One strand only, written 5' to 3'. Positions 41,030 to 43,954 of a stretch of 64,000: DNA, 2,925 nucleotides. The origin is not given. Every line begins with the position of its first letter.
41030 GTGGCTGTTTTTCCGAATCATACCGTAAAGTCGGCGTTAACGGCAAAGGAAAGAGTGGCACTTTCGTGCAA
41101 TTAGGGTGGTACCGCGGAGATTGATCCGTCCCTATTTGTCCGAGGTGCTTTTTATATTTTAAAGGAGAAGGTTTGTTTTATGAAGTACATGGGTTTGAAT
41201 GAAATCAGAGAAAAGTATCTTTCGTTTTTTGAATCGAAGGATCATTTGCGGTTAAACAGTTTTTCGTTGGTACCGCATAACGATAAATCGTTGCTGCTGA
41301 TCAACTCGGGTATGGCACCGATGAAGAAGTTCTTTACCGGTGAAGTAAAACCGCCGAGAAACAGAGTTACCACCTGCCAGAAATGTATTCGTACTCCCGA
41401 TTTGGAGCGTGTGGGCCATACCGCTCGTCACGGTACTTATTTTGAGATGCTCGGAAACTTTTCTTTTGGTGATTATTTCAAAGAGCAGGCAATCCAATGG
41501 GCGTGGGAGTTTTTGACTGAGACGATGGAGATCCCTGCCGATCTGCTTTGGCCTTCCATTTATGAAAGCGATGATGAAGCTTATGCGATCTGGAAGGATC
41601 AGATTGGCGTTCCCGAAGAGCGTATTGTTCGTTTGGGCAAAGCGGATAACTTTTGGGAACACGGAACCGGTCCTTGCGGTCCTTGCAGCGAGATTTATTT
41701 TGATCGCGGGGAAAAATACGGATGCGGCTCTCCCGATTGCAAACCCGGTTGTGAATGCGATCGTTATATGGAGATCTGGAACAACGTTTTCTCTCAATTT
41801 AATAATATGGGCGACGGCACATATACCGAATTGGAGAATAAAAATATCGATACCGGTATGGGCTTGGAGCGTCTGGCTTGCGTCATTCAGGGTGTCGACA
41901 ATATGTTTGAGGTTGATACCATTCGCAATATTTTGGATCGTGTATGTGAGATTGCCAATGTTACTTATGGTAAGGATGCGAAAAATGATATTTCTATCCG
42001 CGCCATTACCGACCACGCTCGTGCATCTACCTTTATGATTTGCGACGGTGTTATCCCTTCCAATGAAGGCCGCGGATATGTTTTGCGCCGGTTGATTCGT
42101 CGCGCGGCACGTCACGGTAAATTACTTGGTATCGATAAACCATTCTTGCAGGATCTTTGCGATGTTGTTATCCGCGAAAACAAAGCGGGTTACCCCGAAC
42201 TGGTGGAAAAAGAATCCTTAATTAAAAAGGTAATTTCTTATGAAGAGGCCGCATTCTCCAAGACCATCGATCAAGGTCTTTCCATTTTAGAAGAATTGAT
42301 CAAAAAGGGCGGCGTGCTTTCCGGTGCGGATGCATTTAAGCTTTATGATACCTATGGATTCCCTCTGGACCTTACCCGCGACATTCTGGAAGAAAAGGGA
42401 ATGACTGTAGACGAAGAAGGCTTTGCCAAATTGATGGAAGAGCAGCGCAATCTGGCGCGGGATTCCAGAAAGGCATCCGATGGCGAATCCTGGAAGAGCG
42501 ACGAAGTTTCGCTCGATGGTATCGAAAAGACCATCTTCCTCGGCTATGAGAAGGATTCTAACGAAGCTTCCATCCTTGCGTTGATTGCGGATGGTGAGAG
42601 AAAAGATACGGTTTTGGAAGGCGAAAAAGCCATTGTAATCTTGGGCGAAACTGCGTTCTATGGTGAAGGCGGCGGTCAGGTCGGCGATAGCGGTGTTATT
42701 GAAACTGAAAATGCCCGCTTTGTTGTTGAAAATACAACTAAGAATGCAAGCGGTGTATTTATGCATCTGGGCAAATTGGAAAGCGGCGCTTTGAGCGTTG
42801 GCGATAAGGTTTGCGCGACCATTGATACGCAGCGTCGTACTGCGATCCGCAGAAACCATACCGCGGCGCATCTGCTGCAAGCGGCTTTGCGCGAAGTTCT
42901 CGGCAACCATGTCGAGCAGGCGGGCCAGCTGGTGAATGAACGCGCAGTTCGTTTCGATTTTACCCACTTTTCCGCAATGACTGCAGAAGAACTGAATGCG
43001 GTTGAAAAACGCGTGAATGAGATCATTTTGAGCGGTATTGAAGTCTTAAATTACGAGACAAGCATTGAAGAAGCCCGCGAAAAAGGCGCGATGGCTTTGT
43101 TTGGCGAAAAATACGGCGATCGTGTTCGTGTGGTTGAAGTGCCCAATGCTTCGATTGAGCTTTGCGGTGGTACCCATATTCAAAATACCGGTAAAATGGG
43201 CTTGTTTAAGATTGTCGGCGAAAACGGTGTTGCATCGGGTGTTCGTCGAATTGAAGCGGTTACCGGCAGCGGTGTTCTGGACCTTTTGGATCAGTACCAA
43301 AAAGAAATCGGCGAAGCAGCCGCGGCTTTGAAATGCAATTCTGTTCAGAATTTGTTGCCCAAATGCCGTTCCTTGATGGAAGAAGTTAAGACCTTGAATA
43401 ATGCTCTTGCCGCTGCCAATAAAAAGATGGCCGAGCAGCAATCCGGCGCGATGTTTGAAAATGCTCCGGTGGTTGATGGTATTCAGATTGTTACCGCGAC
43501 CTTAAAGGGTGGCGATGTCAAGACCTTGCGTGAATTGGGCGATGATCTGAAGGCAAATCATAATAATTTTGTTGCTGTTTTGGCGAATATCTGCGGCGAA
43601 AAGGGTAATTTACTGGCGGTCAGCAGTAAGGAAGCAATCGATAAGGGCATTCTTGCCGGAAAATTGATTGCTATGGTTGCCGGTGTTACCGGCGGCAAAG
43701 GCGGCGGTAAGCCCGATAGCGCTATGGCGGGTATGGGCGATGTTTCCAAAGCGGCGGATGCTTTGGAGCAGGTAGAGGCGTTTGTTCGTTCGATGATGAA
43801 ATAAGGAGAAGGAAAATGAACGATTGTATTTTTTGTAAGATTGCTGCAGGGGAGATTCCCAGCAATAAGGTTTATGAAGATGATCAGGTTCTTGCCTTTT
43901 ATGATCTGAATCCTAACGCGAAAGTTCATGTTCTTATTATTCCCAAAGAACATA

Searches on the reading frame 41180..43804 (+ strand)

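Call 54: search_protein_families(library=pfam, proteins=[window:41180-43804:+], max_evalue=0.001)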
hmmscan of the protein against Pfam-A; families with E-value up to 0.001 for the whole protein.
window:41180-43804:+ (874 aa): 3 families
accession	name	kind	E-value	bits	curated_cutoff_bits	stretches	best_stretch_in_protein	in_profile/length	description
PF01411.24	tRNA-synt_2c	-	6.7e-203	675.6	30.3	1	8-552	1-552/552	tRNA synthetases class II (A)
PF07973.19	tRNA_SAD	-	6.1e-16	58.6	24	1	649-692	1-44/44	Threonyl and Alanyl tRNA synthetase second additional domain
PF02272.25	DHHA1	-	3.3e-11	44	25.9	1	768-870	2-101/102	DHHA1 domain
